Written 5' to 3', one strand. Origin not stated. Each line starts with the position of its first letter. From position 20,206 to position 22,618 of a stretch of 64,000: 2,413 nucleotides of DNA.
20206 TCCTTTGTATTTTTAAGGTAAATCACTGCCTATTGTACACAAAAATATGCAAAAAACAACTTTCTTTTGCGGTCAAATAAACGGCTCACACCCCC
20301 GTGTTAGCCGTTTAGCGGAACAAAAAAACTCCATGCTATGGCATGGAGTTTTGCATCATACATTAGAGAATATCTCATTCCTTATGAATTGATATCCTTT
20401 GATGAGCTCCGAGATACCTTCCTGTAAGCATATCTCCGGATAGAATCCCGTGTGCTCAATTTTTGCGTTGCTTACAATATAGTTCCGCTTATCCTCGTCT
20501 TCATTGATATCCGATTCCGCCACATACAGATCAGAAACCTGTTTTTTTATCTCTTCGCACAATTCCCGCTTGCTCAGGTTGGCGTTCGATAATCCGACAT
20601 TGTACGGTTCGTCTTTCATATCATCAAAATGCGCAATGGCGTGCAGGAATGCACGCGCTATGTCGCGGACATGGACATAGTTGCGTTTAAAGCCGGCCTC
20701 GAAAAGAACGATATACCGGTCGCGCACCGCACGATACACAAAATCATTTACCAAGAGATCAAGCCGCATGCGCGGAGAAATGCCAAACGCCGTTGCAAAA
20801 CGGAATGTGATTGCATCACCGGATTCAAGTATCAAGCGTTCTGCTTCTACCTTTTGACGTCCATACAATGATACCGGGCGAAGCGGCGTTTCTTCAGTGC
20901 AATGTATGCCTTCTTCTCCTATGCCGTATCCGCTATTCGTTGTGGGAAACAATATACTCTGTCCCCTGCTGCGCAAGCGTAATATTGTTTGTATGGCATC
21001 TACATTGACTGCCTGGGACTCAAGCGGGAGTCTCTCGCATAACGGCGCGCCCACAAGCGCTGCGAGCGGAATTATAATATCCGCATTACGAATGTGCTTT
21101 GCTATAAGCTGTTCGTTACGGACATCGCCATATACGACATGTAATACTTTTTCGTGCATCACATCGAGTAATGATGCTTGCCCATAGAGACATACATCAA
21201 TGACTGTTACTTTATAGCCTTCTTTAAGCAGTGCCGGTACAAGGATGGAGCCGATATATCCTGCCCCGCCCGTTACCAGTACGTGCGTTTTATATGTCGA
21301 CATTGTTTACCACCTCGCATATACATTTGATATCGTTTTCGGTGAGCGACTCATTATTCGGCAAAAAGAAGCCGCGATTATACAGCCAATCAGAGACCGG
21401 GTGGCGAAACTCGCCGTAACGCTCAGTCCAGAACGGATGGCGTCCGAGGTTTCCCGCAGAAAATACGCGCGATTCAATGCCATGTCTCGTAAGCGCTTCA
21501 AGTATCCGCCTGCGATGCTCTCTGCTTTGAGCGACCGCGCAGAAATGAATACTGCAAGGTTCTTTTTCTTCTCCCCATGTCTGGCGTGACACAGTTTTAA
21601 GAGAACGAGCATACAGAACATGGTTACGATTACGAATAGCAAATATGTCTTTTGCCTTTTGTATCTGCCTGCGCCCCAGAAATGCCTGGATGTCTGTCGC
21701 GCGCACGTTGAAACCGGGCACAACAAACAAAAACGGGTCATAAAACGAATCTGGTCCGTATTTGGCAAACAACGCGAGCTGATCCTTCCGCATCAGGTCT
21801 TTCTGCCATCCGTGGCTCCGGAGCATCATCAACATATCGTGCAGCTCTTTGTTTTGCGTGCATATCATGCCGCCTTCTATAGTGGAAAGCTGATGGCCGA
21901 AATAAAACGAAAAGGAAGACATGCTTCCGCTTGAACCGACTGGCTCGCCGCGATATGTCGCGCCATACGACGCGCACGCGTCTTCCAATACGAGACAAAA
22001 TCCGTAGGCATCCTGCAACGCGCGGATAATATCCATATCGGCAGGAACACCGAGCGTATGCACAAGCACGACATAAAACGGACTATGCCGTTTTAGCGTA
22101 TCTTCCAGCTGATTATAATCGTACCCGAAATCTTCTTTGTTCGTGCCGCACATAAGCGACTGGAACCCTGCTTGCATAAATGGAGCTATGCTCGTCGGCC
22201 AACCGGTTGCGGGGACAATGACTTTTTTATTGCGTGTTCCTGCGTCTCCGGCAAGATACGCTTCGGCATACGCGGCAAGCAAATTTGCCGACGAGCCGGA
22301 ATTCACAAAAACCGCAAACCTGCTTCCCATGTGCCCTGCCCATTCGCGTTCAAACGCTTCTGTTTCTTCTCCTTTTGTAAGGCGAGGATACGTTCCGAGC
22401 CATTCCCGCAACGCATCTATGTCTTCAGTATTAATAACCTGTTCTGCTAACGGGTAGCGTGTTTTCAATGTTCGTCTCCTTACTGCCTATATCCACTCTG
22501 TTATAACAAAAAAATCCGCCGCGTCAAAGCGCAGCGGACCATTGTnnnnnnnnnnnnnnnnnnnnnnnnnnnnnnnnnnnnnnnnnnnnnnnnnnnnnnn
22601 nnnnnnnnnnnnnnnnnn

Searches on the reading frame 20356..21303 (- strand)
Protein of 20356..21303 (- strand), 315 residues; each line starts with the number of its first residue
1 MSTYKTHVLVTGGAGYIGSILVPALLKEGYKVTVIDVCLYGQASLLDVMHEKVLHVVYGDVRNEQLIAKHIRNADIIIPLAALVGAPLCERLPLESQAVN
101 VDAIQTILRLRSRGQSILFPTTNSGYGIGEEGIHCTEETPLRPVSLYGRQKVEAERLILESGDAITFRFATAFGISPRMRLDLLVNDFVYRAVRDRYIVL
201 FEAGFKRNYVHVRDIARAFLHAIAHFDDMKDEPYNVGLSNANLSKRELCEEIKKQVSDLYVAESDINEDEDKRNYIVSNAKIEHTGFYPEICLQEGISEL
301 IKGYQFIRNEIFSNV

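Call 7: search_protein_families(library=pfam, proteins=[window:20356-21303:-], max_evalue=0.0001)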
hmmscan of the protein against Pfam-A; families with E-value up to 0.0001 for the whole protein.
window:20356-21303:- (315 aa): 7 families
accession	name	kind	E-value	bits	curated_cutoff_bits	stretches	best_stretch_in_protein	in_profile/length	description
PF01370.27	Epimerase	-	7e-31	107.9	20.9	1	8-237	1-240/240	NAD dependent epimerase/dehydratase family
PF16363.11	GDP_Man_Dehyd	-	1.2e-19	71.4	27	1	9-299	1-331/332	GDP-mannose 4,6 dehydratase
PF01073.25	3Beta_HSD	-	1.1e-11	44.7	22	1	9-163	1-162/280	3-beta hydroxysteroid dehydrogenase/isomerase family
PF04321.23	RmlD_sub_bind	-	9.5e-11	41.7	27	1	7-227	2-201/287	RmlD substrate binding domain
PF02719.21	Polysacc_synt_2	-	1.2e-08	35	20.2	1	8-109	1-113/293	Polysaccharide biosynthesis protein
PF05368.20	NmrA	-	4.5e-07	30.2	27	1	5-79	2-75/298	NmrA-like family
PF13460.12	NAD_binding_10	-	7.5e-05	23.1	27.2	0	12-78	1-65/184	NAD(P)H-binding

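Call 46: search_protein_families(library=ncbifam, proteins=[window:20356-21303:-], max_evalue=1e-8)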
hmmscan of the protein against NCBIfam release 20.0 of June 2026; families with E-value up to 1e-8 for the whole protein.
window:20356-21303:- (315 aa): 10 families
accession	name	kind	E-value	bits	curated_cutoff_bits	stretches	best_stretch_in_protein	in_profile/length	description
TIGR01179.1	galE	equivalog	3.1e-26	92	262.3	1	8-164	2-162/332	UDP-glucose 4-epimerase GalE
TIGR01181.1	dTDP_gluc_dehyt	equivalog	2e-19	69.9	365.1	1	8-306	2-313/321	dTDP-glucose 4,6-dehydratase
TIGR04180.1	EDH_00030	hypoth_equivalog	5.5e-18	65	475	1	8-258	1-258/297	NAD-dependent 4,6-dehydratase LegB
NF008872.0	PRK11908.1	equivalog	2.5e-15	56.4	294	1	7-259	3-274/349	bifunctional UDP-4-keto-pentose/UDP-xylose synthase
NF043036.1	ErythonDh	equivalog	6.1e-13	48.6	325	1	7-159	2-161/321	D-erythronate dehydrogenase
NF007956.0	PRK10675.1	subfamily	1.1e-12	47.7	394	1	7-158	2-160/338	UDP-glucose 4-epimerase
TIGR03466.1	HpnA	hypoth_equivalog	1.8e-12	46.8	367.65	1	7-254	2-244/327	hopanoid-associated sugar epimerase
TIGR02197.1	heptose_epim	equivalog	2.5e-12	46.6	274.6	1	8-257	1-261/316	ADP-glyceromanno-heptose 6-epimerase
NF005998.1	PRK08125.1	equivalog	4.5e-10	38.5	777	1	5-134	315-444/649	bifunctional UDP-4-amino-4-deoxy-L-arabinose formyltransferase/UDP-glucuronic acid oxidase ArnA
TIGR03589.1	PseB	equivalog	2.1e-09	36.8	407.75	0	5-109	4-110/324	UDP-N-acetylglucosamine 4,6-dehydratase (inverting)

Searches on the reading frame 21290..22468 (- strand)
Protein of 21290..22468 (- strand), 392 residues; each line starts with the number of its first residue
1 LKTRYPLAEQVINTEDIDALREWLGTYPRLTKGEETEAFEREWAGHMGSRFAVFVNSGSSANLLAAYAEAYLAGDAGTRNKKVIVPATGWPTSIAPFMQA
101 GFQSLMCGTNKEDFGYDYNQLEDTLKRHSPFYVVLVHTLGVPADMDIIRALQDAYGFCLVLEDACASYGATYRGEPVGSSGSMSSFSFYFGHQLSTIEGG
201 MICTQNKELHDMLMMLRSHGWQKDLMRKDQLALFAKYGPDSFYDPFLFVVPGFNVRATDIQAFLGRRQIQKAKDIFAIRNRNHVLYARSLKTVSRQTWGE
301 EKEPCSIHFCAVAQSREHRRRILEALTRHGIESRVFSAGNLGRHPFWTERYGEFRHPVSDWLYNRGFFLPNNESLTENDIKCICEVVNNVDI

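Call 7: search_protein_families(library=pfam, proteins=[window:21290-22468:-], max_evalue=0.0001)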
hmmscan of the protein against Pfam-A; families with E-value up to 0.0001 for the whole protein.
window:21290-22468:- (392 aa): 1 family
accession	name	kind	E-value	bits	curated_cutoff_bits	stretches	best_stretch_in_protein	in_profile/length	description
PF01041.23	DegT_DnrJ_EryC1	-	2.4e-64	218.3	19.8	1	13-387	4-359/360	DegT/DnrJ/EryC1/StrS aminotransferase family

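Call 46: search_protein_families(library=ncbifam, proteins=[window:21290-22468:-], max_evalue=1e-8)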
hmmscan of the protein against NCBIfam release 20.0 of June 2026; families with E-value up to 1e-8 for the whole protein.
window:21290-22468:- (392 aa): 7 families
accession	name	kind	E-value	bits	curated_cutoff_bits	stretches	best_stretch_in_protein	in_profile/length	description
TIGR03588.1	PseC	equivalog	7.3e-55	186.4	423.5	1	6-389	3-378/380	UDP-4-amino-4,6-dideoxy-N-acetyl-beta-L-altrosamine transaminase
NF011936.0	PRK15407.1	equivalog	3.2e-52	177.7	423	1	5-389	37-434/440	lipopolysaccharide biosynthesis protein RfbH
NF008658.2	PRK11658.1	equivalog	1.3e-30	106.4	631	1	3-389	3-375/379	UDP-4-amino-4-deoxy-L-arabinose aminotransferase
TIGR04181.1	NHT_00031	hypoth_equivalog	3.3e-26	92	420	1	31-218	27-222/359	LegC family aminotransferase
NF008687.0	PRK11706.1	equivalog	2.1e-18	66.2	375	1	79-387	70-370/375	dTDP-4-amino-4,6-dideoxygalactose transaminase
TIGR04427.1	PLP_DesI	equivalog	8.5e-17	61.3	650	1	33-224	51-232/390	dTDP-4-dehydro-6-deoxyglucose aminotransferase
TIGR02379.1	ECA_wecE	subfamily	5.7e-13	48.4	434.85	1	81-293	72-271/376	dTDP-4-amino-4,6-dideoxy-D-glucose transaminase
